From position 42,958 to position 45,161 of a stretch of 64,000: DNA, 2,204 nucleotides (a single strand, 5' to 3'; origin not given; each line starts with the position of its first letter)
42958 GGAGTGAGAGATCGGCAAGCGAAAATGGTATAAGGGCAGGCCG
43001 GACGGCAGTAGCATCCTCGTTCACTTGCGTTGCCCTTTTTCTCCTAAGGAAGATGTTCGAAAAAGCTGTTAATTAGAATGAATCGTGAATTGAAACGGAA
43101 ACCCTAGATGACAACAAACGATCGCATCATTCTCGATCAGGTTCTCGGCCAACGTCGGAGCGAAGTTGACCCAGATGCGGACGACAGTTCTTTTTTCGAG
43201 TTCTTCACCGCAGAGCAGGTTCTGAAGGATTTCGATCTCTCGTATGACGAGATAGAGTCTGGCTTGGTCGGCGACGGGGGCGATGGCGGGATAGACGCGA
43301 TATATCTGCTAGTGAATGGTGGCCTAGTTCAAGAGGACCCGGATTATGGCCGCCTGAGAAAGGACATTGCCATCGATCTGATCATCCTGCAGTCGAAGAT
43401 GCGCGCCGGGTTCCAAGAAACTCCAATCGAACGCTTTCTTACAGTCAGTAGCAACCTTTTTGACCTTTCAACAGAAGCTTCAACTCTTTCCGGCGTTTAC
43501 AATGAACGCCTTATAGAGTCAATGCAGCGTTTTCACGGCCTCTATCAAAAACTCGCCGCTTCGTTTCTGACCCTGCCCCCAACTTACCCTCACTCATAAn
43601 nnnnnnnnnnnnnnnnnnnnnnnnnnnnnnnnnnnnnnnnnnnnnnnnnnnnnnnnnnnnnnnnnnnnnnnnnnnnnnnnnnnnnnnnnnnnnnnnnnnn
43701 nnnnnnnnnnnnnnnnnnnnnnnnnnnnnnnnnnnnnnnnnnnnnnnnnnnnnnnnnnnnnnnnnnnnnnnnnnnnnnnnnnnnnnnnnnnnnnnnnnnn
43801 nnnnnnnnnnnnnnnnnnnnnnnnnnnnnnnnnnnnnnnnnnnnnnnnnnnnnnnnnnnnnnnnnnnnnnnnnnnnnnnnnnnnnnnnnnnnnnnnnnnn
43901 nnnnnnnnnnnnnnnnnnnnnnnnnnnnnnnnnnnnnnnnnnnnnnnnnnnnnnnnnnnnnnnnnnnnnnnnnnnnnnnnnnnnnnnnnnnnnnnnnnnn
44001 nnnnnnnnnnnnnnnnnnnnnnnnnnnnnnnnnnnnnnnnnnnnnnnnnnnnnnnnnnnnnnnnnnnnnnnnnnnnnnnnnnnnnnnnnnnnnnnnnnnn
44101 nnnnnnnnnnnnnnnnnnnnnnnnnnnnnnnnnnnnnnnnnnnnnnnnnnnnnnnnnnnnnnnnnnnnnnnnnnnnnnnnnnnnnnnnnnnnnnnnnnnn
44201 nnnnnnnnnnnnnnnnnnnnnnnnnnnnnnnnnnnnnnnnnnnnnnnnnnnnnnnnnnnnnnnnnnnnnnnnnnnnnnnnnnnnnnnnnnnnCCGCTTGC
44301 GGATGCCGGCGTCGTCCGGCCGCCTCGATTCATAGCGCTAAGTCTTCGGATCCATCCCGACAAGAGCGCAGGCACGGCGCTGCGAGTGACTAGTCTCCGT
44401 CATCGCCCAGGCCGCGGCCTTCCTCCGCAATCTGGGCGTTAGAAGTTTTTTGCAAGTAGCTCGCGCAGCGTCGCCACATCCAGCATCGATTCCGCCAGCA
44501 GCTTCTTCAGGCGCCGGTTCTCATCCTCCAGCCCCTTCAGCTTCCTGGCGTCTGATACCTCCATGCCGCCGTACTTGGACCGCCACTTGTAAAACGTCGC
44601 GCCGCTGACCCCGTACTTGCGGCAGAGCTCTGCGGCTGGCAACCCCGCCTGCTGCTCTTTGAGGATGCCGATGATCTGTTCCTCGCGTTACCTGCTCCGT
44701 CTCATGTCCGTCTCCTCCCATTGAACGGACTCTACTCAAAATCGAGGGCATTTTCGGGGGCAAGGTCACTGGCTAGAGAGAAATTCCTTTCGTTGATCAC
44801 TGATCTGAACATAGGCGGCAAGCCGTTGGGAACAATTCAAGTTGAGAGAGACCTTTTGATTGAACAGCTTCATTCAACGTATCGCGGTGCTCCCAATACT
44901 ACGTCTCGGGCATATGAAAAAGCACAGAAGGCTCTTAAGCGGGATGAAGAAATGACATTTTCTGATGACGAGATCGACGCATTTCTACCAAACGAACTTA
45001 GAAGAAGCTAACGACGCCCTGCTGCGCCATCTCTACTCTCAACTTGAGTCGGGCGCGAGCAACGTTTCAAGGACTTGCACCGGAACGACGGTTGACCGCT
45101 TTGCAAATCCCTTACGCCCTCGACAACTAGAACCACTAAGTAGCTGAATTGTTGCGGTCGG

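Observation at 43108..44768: An AIPR abortive-infection gene decapitated by an IS3-family copy that is itself dead.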

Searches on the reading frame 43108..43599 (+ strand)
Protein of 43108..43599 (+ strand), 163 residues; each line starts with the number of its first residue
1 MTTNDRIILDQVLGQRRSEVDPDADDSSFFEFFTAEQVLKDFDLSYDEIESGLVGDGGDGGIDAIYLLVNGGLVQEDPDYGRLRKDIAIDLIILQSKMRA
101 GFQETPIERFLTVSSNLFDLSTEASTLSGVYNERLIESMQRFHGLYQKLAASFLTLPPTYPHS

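Call 5: search_protein_families(library=pfam, proteins=[window:43108-43599:+], max_evalue=0.1)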
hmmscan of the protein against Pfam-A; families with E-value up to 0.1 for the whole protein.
window:43108-43599:+ (163 aa): 0 families

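Call 9: search_protein_families(library=ncbifam, proteins=[window:43108-43566:+], max_evalue=1)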
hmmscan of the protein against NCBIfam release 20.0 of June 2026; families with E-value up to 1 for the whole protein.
window:43108-43566:+ (153 aa): 0 families

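Call 10: search_protein_families(library=padloc, proteins=[window:43108-43566:+], max_evalue=1)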
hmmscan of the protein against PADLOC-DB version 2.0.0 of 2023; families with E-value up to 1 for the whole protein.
window:43108-43566:+ (153 aa): 1 family
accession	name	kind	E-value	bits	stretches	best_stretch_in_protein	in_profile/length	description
PDLC02357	AbiU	-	3e-41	140.2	1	4-152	1-144/537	AbiU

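Call 11: find_homologous_proteins(query=window:43108-43566:+)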
Query window:43108-43566:+ (153 aa): 58 proteins with E <= 0.001 among 113 candidates.
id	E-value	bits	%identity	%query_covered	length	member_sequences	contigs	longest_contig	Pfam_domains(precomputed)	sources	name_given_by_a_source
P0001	3.1e-92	324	100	100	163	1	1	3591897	-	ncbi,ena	-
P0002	3.4e-74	266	84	100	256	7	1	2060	-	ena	-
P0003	1.5e-73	264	84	100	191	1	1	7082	-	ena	-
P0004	2.0e-67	244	75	100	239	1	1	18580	-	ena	-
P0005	1.7e-64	234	72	100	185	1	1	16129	-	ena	-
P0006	1.8e-60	221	69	100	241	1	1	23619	-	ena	-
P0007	2.8e-59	218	70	94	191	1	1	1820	-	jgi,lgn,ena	-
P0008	4.1e-59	217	67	100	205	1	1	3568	-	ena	-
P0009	9.3e-59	216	70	100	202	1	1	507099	-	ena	-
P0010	4.9e-58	213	69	98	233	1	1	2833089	-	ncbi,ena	-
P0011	5.6e-58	213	67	100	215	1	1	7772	-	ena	-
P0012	4.6e-57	210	63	100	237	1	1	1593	-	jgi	jgi:hypothetical protein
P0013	2.3e-56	208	64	100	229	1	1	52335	-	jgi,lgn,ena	-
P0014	3.5e-56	207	67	100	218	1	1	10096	-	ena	-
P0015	2.8e-53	198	72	86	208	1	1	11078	-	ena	-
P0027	7.7e-42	161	52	100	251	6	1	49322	-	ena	-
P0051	1.6e-24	105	41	95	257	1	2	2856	-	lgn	-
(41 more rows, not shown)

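Call 13: find_encoding_contigs(protein=P0001, flank=2000, max_places=3)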
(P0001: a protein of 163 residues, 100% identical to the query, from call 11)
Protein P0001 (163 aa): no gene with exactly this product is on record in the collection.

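Call 14: find_related_loci(query=window:43108-43566:+, collection=genome_contigs, flank=10000)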
Query window:43108-43566:+ (153 aa) in genome_contigs; peptide patterns used: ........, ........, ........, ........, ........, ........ (x = any residue, [..] = any of these).
243 stretches matched a pattern; 44 encode a relative of the query (tblastn E <= 1e-3); 43 distinct loci.
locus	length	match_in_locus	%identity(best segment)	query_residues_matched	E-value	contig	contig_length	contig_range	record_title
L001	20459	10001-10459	99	1-153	1e-98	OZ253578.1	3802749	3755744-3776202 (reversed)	MAG: Chloroflexota bacterium isolate 48853afe-6264-4d68-b03e-03448b293cf5 genome assembly, chromosome: 1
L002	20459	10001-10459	84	1-153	3e-77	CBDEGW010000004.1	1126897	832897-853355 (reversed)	MAG: Dehalococcoidia bacterium isolate df1c8e39-9ed4-4f98-84fc-ac90bf75a161 genome assembly, contig: contig_4, whole gen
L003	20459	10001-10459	84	1-153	2e-76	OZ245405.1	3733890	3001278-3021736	MAG: Dehalococcoidia bacterium isolate 4242a2cd-c548-43ce-a6cb-d471f6a5c9d8 genome assembly, chromosome: 1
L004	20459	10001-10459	63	1-153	8e-65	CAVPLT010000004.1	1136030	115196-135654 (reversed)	MAG: uncultured Nitrospiraceae bacterium isolate MFD00392.bin.1.91 genome assembly, contig: contig_463, whole genome sho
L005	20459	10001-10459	71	1-153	7e-59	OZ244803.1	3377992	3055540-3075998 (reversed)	MAG: Chloroflexota bacterium isolate 79ba3885-3119-4226-a239-5f829a180bad genome assembly, chromosome: 1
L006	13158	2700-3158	67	1-153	1e-55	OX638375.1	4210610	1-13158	MAG: Candidatus Binatia bacterium isolate 97b5e0c7-6798-4f16-949c-9b63468df6e4 genome assembly, chromosome: 1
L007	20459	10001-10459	57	1-153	4e-54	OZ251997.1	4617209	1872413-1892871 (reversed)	MAG: Candidatus Multivorans sp. isolate 0020eb3c-7439-4c9e-8c72-55202c0a045f genome assembly, chromosome: 1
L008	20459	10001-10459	63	1-153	9e-53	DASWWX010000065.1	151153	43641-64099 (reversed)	MAG TPA_asm: Solimonas sp. isolate SMAG_U3667 k141_268930, whole genome shotgun sequence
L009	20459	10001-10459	70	1-153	2e-58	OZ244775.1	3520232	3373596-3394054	MAG: Chloroflexota bacterium isolate 16d11fe7-7e2c-40b4-8e2f-5374e7366b5d genome assembly, chromosome: 1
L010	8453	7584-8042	64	1-153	2e-53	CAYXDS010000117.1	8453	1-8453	MAG TPA_asm: uncultured Elusimicrobia sp. isolate SRP173033_co1_190 genome assembly, contig: NODE_20847_length_8453_cov_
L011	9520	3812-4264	58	3-153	2e-47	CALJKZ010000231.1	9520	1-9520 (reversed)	MAG TPA_asm: uncultured Gemmatimonadales bacterium isolate SRR7515930_bin.34_CONCOCT_v1.1_MAG genome assembly, contig: E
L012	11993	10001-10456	58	1-153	2e-43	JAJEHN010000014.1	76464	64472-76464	MAG: Thermoanaerobaculia bacterium isolate p16x60bins.57 k141_285881, whole genome shotgun sequence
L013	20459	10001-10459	44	1-153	2e-42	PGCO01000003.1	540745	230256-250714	MAG: Sediminibacterium sp. FEMGT703S NODE_4_length_540745_cov_118.822, whole genome shotgun sequence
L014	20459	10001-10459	44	1-153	4e-42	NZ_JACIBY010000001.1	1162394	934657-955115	Runella defluvii strain DSM 17976 Ga0373287_01, whole genome shotgun sequence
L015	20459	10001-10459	47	1-153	5e-42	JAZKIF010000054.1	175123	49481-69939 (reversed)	MAG: Pseudomonadota bacterium isolate ADI_DC_SW_02_SPN_11032020-bin011 DCSW02SPN_B011_0_000000000054, whole genome shotg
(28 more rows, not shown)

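Call 15: search_protein_families(library=pfam, proteins=[P0002, P0027, P0051, P0004], max_evalue=0.1)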
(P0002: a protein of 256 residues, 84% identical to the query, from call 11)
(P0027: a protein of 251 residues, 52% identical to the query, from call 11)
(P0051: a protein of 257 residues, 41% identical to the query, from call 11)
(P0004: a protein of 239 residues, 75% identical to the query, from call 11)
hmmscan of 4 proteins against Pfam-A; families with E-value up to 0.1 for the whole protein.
P0002 (256 aa): 0 families

P0027 (251 aa): 0 families

P0051 (257 aa): 2 families
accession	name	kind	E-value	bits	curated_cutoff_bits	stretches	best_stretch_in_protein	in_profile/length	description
PF15352.11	K1377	-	0.0059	15.2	27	1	134-202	269-337/983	Susceptibility to monomelic amyotrophy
PF25308.1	Rgr-1_C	-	0.083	12.8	27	0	88-144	70-127/183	Rgr-1, C-terminal domain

P0004 (239 aa): 0 families

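Call 22: search_protein_families(library=pfam, proteins=[L001:10001-11677:+, L001:11838-12719:+, L001:12640-13278:+], max_evalue=0.01)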
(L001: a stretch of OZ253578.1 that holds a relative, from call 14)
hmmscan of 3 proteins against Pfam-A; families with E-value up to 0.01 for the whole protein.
L001:10001-11677:+ (558 aa): 1 family
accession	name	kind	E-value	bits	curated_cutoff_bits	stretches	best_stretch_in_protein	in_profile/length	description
PF10592.14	AIPR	-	2.8e-40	139.3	25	1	257-492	1-264/308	AIPR protein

L001:11838-12719:+ (293 aa): 2 families
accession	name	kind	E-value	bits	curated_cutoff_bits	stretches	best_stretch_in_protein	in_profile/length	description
PF18144.7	SMODS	-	8.6e-53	179.4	26.5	1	1-164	1-164/164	Second Messenger Oligonucleotide or Dinucleotide Synthetase domain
PF01909.29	NTP_transf_2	-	0.0001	23.1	21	1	50-80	20-52/93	Nucleotidyltransferase domain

L001:12640-13278:+ (212 aa): 1 family
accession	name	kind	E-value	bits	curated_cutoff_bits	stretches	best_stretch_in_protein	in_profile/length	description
PF18186.6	SLATT_4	-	1e-62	211.1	27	1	36-200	1-165/165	SMODS and SLOG-associating 2TM effector domain family 4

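Call 23: search_protein_families(library=padloc, proteins=[L001:10001-11677:+, L001:11838-12719:+, L001:12640-13278:+], max_evalue=0.001)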
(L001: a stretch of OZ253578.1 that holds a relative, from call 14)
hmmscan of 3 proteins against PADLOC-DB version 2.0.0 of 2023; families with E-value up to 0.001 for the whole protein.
L001:10001-11677:+ (558 aa): 2 families
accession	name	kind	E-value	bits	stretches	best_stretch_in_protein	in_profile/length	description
PDLC02357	AbiU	-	6.5e-195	647.3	1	4-552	1-531/537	AbiU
PDLC02207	MzaE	-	1.1e-05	22.2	1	243-383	234-384/598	-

L001:11838-12719:+ (293 aa): 25 families
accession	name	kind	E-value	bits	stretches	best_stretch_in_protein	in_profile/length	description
PDLC00786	Cyclase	-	8e-141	466.6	1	1-292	1-292/293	oligonucleotide-cyclase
PDLC00796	Cyclase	-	5.9e-103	343.5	1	1-293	1-286/432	oligonucleotide-cyclase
PDLC00792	Cyclase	-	1.3e-83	278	1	1-236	1-236/236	oligonucleotide-cyclase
PDLC00814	Cyclase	-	1.1e-75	252.8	1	7-292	9-291/295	oligonucleotide-cyclase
PDLC00771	Cyclase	-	7.6e-69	230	1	13-245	11-253/271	oligonucleotide-cyclase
PDLC00804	Cyclase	-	8.1e-59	197.3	1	22-207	2-194/256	oligonucleotide-cyclase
PDLC00823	Cyclase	-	7.8e-42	141.9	1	5-293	7-283/285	oligonucleotide-cyclase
PDLC00809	Cyclase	-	3.9e-26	90.3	1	7-292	8-293/295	oligonucleotide-cyclase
PDLC00805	Cyclase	-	1.1e-24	85.4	1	17-227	41-247/314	oligonucleotide-cyclase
PDLC00776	Cyclase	-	7.4e-20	69.5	1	5-190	7-184/287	oligonucleotide-cyclase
PDLC00802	Cyclase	-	3e-19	67.4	1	99-292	132-329/332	oligonucleotide-cyclase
PDLC00769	Cyclase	-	9.4e-16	56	1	18-214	18-208/261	oligonucleotide-cyclase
PDLC00820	Cyclase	-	3.9e-15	53.9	1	4-292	4-276/324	oligonucleotide-cyclase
PDLC00810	Cyclase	-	1.5e-12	45.7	1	7-212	8-214/335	oligonucleotide-cyclase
PDLC00822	Cyclase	-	2.3e-12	44.9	1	145-184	191-230/375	oligonucleotide-cyclase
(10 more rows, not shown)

L001:12640-13278:+ (212 aa): 2 families
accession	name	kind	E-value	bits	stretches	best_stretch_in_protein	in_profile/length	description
PDLC00696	Effector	-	2.8e-74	246.9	1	29-211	3-185/189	2TM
PDLC00690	Effector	-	6.8e-19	66.3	1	30-210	2-181/187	2TM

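Call 30: list_cluster_members(proteins=[P0001])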
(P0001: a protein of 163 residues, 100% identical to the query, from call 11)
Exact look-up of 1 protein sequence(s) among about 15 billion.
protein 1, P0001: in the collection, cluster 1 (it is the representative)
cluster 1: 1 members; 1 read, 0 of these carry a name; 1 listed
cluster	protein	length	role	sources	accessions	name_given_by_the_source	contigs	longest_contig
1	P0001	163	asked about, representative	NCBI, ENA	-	-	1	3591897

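Call 54: predict_structure(alignment_id=A1)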
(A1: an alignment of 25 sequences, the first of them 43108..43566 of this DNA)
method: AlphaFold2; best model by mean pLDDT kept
length: 153 residues; sequences in the alignment: 25
mean_pLDDT: 83.1   pTM: 0.74
mean pLDDT of the five models: 83.1, 82.5, 81.5, 78.8, 78.6
residues with pLDDT >= 90: 43; 70-90: 85; 50-70: 24; < 50: 1
segments of 3 or more residues with pLDDT < 50: none
pLDDT, mean of each block of 10 residues (from residue 1): 76 91 87 90 90 78 88 76 74 73 71 89 87 90 87 75
secondary structure, 60 per line:
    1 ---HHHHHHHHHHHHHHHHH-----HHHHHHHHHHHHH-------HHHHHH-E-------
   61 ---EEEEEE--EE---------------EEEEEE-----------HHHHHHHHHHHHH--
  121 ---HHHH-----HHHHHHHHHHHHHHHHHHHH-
elements in order: H4-20 H26-38 H46-51 E64-69 E89-94 H106-118 H124-127 H133-152

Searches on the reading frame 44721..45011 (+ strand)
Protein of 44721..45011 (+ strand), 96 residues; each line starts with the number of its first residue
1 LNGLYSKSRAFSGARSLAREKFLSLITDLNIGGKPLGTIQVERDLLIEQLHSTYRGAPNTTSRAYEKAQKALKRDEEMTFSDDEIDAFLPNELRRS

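Call 5: search_protein_families(library=pfam, proteins=[window:44721-45011:+], max_evalue=0.1)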
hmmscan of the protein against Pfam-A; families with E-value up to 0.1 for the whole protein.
window:44721-45011:+ (96 aa): 1 family
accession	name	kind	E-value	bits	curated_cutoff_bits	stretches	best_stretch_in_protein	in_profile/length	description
PF18186.6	SLATT_4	-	6.1e-23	81.8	27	1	17-84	98-165/165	SMODS and SLOG-associating 2TM effector domain family 4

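Call 9: search_protein_families(library=ncbifam, proteins=[window:44769-45011:+], max_evalue=1)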
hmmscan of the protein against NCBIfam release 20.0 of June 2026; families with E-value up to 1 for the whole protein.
window:44769-45011:+ (80 aa): 1 family
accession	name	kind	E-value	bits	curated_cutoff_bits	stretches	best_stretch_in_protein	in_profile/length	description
NF033632.1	SLATT_4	domain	3e-11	43.4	55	1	3-60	97-154/154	SLATT domain-containing protein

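Call 10: search_protein_families(library=padloc, proteins=[window:44769-45011:+], max_evalue=1)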
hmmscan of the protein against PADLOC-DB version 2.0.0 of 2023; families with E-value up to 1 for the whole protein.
window:44769-45011:+ (80 aa): 2 families
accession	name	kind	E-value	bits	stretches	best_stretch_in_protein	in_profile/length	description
PDLC00696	Effector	-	3.7e-31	106.2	1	2-79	108-185/189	2TM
PDLC00690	Effector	-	0.00068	17.5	1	3-78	107-181/187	2TM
